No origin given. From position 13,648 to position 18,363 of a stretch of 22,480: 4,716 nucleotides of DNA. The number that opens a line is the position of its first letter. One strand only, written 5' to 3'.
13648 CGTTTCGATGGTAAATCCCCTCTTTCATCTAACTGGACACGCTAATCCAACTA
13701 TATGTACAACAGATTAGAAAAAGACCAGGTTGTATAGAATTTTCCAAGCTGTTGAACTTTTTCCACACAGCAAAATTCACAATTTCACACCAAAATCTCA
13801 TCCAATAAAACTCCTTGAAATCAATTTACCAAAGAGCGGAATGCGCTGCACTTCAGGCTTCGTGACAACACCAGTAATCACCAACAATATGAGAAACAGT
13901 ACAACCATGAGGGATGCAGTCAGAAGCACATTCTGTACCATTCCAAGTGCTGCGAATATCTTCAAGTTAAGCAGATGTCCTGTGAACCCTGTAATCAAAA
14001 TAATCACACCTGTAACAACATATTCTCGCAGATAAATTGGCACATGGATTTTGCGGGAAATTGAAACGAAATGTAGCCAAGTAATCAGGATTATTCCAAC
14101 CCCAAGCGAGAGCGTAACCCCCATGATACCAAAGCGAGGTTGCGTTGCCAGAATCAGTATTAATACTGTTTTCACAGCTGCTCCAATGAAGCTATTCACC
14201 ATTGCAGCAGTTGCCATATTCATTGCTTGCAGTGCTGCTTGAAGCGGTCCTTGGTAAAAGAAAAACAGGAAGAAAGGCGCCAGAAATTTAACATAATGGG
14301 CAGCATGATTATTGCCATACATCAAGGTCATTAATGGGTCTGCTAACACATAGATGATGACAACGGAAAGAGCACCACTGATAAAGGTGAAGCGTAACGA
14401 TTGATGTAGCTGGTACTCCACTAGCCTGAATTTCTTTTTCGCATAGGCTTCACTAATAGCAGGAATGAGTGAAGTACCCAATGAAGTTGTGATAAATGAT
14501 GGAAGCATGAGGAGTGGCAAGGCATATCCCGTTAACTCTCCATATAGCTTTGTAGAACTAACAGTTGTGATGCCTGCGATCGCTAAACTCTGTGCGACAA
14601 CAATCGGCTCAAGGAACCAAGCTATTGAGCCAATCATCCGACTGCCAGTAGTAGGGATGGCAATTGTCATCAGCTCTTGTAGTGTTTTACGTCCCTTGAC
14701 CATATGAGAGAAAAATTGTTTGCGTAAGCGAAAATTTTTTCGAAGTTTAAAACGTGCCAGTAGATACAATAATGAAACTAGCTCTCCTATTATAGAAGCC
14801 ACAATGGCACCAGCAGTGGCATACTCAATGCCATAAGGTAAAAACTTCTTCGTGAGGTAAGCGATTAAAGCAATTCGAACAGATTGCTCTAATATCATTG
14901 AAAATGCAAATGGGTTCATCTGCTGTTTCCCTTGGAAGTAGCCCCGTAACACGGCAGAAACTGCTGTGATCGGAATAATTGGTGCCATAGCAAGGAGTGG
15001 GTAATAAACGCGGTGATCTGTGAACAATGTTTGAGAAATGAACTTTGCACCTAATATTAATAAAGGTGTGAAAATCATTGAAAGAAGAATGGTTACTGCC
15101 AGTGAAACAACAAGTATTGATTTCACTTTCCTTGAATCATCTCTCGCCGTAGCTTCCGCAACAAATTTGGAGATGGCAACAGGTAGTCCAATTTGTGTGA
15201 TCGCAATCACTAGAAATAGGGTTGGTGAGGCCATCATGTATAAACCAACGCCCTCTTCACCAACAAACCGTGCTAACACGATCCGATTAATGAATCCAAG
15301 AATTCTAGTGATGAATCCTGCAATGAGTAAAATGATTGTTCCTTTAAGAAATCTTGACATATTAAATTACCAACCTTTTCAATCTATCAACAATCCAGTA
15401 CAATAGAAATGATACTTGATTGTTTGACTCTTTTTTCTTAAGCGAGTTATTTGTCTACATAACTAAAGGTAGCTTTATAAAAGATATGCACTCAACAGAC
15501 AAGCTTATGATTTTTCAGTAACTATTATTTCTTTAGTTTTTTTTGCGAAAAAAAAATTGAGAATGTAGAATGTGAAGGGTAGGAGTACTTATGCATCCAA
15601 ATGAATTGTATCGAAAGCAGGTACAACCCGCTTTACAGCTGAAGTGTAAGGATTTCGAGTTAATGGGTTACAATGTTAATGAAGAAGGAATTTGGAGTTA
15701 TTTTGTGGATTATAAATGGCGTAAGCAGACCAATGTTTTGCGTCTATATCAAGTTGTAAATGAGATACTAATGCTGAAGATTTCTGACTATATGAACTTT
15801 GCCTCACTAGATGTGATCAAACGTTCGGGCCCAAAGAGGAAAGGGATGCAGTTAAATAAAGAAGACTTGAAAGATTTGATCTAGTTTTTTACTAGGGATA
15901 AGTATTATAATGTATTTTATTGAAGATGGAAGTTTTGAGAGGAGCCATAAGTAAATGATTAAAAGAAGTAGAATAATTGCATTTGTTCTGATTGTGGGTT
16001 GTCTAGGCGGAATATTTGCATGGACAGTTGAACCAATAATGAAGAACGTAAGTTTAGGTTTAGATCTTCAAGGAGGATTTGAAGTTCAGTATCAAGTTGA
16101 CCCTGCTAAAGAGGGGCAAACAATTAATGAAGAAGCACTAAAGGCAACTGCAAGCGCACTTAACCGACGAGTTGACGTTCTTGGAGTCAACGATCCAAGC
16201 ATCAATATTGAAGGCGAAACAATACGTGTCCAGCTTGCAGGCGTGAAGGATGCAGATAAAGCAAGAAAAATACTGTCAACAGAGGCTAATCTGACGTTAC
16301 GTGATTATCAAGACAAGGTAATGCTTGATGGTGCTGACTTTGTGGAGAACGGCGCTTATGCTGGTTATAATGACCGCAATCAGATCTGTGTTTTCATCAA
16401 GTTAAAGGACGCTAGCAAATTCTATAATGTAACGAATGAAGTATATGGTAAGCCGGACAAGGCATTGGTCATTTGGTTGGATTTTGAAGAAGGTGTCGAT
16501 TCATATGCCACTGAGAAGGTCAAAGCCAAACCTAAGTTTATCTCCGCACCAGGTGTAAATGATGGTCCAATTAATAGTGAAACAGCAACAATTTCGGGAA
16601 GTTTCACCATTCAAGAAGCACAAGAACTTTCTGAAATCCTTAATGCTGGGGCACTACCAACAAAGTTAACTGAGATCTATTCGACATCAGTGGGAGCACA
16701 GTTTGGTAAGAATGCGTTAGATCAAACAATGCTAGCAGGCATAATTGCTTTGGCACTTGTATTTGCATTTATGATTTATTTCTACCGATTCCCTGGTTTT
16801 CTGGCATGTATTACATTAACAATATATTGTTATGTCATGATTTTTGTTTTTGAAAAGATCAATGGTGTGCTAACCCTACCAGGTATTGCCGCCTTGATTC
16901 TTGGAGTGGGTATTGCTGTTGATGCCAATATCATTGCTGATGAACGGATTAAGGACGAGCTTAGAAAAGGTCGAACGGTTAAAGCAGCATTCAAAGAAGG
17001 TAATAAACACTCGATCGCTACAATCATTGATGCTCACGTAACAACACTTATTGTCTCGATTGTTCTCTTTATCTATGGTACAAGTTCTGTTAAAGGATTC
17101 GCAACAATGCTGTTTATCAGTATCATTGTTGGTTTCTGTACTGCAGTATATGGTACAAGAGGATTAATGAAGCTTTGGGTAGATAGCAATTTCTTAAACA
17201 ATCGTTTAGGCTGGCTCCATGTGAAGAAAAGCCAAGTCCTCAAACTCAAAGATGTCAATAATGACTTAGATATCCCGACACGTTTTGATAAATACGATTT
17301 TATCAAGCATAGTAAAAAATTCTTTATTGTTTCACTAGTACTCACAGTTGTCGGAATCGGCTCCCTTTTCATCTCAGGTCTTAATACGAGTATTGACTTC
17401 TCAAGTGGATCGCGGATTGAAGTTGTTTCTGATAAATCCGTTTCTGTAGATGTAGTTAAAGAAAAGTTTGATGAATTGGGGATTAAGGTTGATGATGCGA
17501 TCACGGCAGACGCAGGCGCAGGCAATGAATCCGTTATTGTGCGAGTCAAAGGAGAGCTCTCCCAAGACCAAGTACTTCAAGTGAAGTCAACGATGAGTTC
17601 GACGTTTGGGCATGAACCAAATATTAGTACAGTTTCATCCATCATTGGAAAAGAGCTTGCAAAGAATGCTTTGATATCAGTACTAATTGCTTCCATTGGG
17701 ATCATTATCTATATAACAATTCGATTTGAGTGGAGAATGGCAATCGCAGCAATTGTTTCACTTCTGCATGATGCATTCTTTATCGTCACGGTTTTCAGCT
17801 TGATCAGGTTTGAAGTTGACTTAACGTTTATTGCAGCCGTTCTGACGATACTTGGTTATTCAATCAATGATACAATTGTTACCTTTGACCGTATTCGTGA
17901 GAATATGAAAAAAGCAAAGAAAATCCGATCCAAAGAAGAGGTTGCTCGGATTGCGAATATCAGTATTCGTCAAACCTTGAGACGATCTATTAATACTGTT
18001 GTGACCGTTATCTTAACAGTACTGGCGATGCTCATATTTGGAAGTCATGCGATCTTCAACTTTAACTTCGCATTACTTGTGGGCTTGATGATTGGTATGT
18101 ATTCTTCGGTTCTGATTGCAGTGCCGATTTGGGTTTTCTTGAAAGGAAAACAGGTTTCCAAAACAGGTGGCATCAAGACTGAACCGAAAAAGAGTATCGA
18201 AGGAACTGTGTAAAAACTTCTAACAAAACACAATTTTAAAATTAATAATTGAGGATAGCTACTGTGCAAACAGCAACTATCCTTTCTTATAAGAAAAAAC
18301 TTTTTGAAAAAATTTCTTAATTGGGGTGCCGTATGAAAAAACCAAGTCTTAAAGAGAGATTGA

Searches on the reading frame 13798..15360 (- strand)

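Call 8: search_protein_families(library=ncbifam, proteins=[window:13798-15360:-])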
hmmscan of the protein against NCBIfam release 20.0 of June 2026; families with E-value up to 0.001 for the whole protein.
window:13798-15360:- (520 aa): 3 families
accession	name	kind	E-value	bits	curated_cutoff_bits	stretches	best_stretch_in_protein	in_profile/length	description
TIGR02900.1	spore_V_B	equivalog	8.2e-161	536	372.3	1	4-491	1-487/488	stage V sporulation protein B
TIGR00797.1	matE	subfamily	1.8e-15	56.7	147.4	2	48-176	258-390/396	MATE family efflux transporter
TIGR01695.1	murJ_mviN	equivalog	2.2e-11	43.2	235.55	1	5-506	3-503/506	murein biosynthesis integral membrane protein MurJ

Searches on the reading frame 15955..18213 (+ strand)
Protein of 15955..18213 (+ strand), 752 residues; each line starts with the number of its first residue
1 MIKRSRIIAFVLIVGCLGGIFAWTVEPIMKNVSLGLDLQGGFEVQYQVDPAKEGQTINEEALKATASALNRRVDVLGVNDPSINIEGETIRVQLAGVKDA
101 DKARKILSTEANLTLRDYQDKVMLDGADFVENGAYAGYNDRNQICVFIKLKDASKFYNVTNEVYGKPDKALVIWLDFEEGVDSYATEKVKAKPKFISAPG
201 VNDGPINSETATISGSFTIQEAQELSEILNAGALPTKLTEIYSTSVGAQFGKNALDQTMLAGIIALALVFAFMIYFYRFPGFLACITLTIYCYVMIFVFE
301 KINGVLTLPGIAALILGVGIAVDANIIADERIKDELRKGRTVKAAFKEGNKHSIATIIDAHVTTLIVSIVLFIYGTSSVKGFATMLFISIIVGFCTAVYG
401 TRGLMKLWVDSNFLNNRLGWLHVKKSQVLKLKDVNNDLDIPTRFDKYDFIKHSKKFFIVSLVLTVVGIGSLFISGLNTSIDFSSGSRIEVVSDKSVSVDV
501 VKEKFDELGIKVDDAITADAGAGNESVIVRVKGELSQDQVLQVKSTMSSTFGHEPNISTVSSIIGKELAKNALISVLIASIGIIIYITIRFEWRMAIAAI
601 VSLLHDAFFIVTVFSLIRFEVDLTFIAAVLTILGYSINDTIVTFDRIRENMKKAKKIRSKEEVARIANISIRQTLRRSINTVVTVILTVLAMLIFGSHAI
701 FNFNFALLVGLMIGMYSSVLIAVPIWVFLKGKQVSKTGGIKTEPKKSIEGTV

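Call 8: search_protein_families(library=ncbifam, proteins=[window:15955-18213:+])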
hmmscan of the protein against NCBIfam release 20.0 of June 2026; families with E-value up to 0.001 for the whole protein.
window:15955-18213:+ (752 aa): 25 families
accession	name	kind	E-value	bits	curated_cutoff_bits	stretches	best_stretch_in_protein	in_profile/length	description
NF009581.0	PRK13024.1-1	equivalog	0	1049.5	1058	1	1-743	1-743/752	protein translocase subunit SecDF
NF009584.0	PRK13024.1-4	equivalog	3.5e-287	954.8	1171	1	1-745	1-747/759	protein translocase subunit SecDF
NF009583.0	PRK13024.1-3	subfamily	2e-163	545.2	721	1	8-737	11-741/755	protein translocase subunit SecDF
NF009585.0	PRK13024.1-5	equivalog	2.3e-125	419.8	1037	2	197-736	437-984/993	protein translocase subunit SecDF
NF011315.0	PRK14726.1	equivalog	2.3e-117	393.2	1249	1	195-741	312-839/855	protein translocase subunit SecDF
NF009582.0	PRK13024.1-2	equivalog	2.9e-110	369.6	723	2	186-731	266-826/859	protein translocase subunit SecDF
TIGR00966.2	transloc_SecF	equivalog_domain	2e-108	362.1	160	2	447-729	1-279/279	protein translocase subunit SecF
TIGR01129.1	secD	equivalog_domain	1.6e-106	356.8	244.4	2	34-405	1-397/397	protein translocase subunit SecD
TIGR00916.1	2A0604s01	subfamily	6.3e-101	336.8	148.6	2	184-398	26-231/231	SecD/SecF family protein translocase subunit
NF009580.0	PRK13023.1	equivalog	2.9e-85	287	1153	2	194-731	234-752/775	protein translocase subunit SecDF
NF046001.1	SecDF_plasm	equivalog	4.9e-80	269.7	500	1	207-735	303-852/878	protein translocase subunit SecDF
NF009540.0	PRK12911.1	equivalog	8.5e-63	212.2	1878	1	196-732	851-1397/1403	bifunctional preprotein translocase subunit SecD/SecF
NF009545.0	PRK12933.1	equivalog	2.8e-45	154.9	728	1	212-408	396-593/604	protein translocase subunit SecD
NF006218.0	PRK08343.1-4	subfamily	9.3e-43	146.5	383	2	12-394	15-374/392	preprotein translocase subunit SecD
NF037998.2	RND_1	equivalog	3e-30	104.7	400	3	255-441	444-630/1237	protein translocase SecDF, variant type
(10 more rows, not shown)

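Call 18: find_homologous_proteins(query=window:15955-18213:+, max_evalue=1e-50)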
Query window:15955-18213:+ (752 aa): 5939 proteins with E <= 1e-50 among 8000 candidates; the best 120 are listed.
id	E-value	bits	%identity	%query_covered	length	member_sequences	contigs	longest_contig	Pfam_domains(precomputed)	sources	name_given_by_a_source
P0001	0.0e+0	1619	100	100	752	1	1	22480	PF21760.4,PF22599.3,PF02355.23,PF07549.20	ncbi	-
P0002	0.0e+0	1110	68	100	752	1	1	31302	PF21760.4,PF22599.3,PF02355.23,PF07549.20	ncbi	-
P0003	0.0e+0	1104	68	100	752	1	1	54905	PF21760.4,PF03176.22,PF22599.3,PF02355.23,PF07549.20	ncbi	-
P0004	0.0e+0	1070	68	100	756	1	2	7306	PF21760.4,PF22599.3,PF02355.23,PF07549.20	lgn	-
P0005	0.0e+0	1067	67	100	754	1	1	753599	PF21760.4,PF22599.3,PF02355.23,PF07549.20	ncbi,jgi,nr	ncbi:MAG: secDF [Bacillales bacterium]|jgi:SecD/SecF fusion protein|nr:secDF [Bacillales bacterium]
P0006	0.0e+0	1061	67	100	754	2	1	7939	PF21760.4,PF22599.3,PF02355.23,PF07549.20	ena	-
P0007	0.0e+0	1035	67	96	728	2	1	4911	PF21760.4,PF22599.3,PF02355.23,PF07549.20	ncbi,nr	ncbi:MAG: secDF, partial [Bacillales bacterium]|nr:secDF [Bacillales bacterium]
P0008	1.5e-295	1000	62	100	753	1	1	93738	PF21760.4,PF22599.3,PF02355.23,PF07549.20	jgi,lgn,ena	-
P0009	2.2e-292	990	62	97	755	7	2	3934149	PF21760.4,PF22599.3,PF02355.23,PF07549.20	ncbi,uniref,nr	ncbi:protein translocase subunit SecDF [Pradoshia sp. D12]|uniref:protein translocase subunit SecDF 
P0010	9.6e-292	988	61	100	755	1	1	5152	PF21760.4,PF22599.3,PF02355.23,PF07549.20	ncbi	-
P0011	1.1e-291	988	61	100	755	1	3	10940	PF21760.4,PF22599.3,PF02355.23,PF07549.20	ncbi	-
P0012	3.9e-290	983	61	99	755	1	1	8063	PF21760.4,PF22599.3,PF02355.23,PF07549.20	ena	-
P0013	8.2e-283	958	61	99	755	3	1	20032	PF21760.4,PF22599.3,PF02355.23,PF07549.20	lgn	-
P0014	1.7e-282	957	59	99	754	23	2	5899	PF21760.4,PF22599.3,PF02355.23,PF07549.20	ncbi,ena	-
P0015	1.4e-281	954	59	99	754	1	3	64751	PF21760.4,PF22599.3,PF02355.23,PF07549.20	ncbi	ncbi:protein translocase subunit SecDF [Pradoshia sp.]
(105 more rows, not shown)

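Call 20: find_encoding_contigs(protein=P0001, flank=10000, max_places=3)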
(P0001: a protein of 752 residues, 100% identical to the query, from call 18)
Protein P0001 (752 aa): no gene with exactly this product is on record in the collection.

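Call 21: find_encoding_contigs(protein=P0002, flank=10000, max_places=3)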
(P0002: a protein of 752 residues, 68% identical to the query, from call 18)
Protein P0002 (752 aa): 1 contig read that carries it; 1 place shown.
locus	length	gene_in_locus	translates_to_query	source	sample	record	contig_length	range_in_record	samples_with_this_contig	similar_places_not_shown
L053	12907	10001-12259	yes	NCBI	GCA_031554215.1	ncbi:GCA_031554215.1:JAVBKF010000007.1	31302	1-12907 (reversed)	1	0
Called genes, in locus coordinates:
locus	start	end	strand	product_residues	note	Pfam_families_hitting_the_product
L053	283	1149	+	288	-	PF02826:2-Hacid_dh_C (weak), PF03446:NAD_binding_2, PF03807:F420_oxidored, PF14833:NAD_binding_11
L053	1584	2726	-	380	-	PF00155:Aminotran_1_2, PF00266:Aminotran_5 (weak), PF01041:DegT_DnrJ_EryC1, PF01053:Cys_Met_Meta_PP (weak)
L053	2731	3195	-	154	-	PF14177:YkyB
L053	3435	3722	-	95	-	-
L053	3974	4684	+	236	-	PF08503:DapH_N, PF00132:Hexapep (weak), PF25084:LbH_EIF2B (weak), PF25087:GMPPB_C (faint), PF00132:Hexapep, PF14602:Hexapep_2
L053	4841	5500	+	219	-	PF00702:Hydrolase, PF12710:HAD, PF13419:HAD_2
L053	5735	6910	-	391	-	PF19092:DUF5780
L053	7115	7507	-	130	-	PF12670:DUF3792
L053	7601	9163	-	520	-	PF01554:MatE (weak), PF01943:Polysacc_synt, PF03023:MurJ, PF01554:MatE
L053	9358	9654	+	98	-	PF13797:Post_transc_reg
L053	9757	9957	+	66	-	-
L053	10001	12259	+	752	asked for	PF07549:Sec_GG (faint), PF21760:SecD_1st, PF22599:SecDF_P1_head, PF02355:SecD_SecF_C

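Call 22: find_encoding_contigs(protein=P0003, flank=10000, max_places=3)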
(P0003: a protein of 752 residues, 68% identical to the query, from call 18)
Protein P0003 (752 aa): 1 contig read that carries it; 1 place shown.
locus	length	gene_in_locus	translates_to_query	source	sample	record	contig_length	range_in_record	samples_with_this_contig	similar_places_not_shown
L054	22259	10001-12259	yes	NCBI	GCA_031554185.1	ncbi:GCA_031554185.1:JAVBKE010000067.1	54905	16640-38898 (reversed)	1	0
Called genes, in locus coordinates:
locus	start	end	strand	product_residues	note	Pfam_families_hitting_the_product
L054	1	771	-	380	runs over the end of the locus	PF00155:Aminotran_1_2, PF00266:Aminotran_5 (weak), PF01041:DegT_DnrJ_EryC1, PF01053:Cys_Met_Meta_PP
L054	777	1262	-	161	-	PF14177:YkyB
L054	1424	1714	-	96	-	-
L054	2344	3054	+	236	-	PF08503:DapH_N, PF25087:GMPPB_C (faint), PF25084:LbH_EIF2B (weak), PF00132:Hexapep, PF14602:Hexapep_2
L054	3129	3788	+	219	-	PF00702:Hydrolase, PF12710:HAD, PF13419:HAD_2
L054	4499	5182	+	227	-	-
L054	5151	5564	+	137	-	-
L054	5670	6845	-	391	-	PF19092:DUF5780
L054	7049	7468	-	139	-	PF12670:DUF3792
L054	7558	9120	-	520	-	PF01554:MatE (weak), PF01943:Polysacc_synt, PF03023:MurJ (weak), PF01554:MatE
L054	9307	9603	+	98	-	PF13797:Post_transc_reg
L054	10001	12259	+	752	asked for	PF07549:Sec_GG (faint), PF21760:SecD_1st, PF22599:SecDF_P1_head, PF03176:MMPL (weak), PF02355:SecD_SecF_C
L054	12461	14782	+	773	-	PF01368:DHH, PF02272:DHHA1, PF17768:RecJ_OB, PF10141:ssDNA-exonuc_C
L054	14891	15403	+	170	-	PF00156:Pribosyltran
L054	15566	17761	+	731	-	PF13328:HD_4, PF01966:HD, PF04607:RelA_SpoT, PF02824:TGS, PF19296:RelA_AH, PF28438:RelA_RIS, PF13291:ACT_4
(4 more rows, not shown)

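Call 23: find_encoding_contigs(protein=P0005, flank=10000, max_places=3)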
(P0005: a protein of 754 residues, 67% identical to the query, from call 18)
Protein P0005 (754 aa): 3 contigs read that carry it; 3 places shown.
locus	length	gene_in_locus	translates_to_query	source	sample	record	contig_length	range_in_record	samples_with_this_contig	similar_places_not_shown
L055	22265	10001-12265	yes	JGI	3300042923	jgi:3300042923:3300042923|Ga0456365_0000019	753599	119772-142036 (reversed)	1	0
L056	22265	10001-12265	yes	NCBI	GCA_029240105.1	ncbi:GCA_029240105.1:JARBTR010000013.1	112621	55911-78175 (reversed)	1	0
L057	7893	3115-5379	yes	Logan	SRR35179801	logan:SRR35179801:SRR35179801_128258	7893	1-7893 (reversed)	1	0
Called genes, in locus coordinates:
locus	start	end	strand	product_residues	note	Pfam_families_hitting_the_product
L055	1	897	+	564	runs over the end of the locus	PF01432:Peptidase_M3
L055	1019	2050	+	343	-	-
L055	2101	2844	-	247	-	PF00557:Peptidase_M24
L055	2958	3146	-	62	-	PF09953:DUF2187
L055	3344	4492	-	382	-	PF00155:Aminotran_1_2, PF00266:Aminotran_5 (faint), PF01041:DegT_DnrJ_EryC1, PF01053:Cys_Met_Meta_PP (weak)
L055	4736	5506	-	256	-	-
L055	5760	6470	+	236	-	PF08503:DapH_N, PF25084:LbH_EIF2B (faint), PF25087:GMPPB_C (faint), PF00132:Hexapep, PF14602:Hexapep_2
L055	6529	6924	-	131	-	PF12670:DUF3792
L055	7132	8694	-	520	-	PF01554:MatE (weak), PF01943:Polysacc_synt, PF03023:MurJ, PF01554:MatE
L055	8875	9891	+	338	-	PF13797:Post_transc_reg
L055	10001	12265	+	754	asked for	PF07549:Sec_GG (faint), PF21760:SecD_1st, PF22599:SecDF_P1_head, PF02355:SecD_SecF_C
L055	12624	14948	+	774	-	PF01368:DHH, PF02272:DHHA1, PF17768:RecJ_OB, PF10141:ssDNA-exonuc_C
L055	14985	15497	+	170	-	PF00156:Pribosyltran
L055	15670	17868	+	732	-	PF13328:HD_4, PF01966:HD, PF04607:RelA_SpoT, PF02824:TGS, PF19296:RelA_AH, PF28438:RelA_RIS, PF13291:ACT_4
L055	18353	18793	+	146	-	PF02580:Tyr_Deacylase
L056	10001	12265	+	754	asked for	PF07549:Sec_GG (faint), PF21760:SecD_1st, PF22599:SecDF_P1_head, PF02355:SecD_SecF_C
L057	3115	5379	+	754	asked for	PF07549:Sec_GG (faint), PF21760:SecD_1st, PF22599:SecDF_P1_head, PF02355:SecD_SecF_C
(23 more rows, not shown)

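Call 29: list_cluster_members(proteins=[P0001, P0002, P0003])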
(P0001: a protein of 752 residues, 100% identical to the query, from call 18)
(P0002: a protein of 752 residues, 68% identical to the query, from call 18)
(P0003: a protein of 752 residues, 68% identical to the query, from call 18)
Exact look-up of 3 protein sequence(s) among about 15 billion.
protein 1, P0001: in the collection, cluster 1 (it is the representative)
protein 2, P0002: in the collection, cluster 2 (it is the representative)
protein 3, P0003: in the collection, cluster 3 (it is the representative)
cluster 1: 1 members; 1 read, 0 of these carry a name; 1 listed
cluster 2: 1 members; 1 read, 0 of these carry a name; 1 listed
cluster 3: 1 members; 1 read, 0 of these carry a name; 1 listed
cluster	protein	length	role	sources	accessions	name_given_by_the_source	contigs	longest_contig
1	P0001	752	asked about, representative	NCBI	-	-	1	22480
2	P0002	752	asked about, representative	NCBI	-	-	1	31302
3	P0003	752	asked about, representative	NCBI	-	-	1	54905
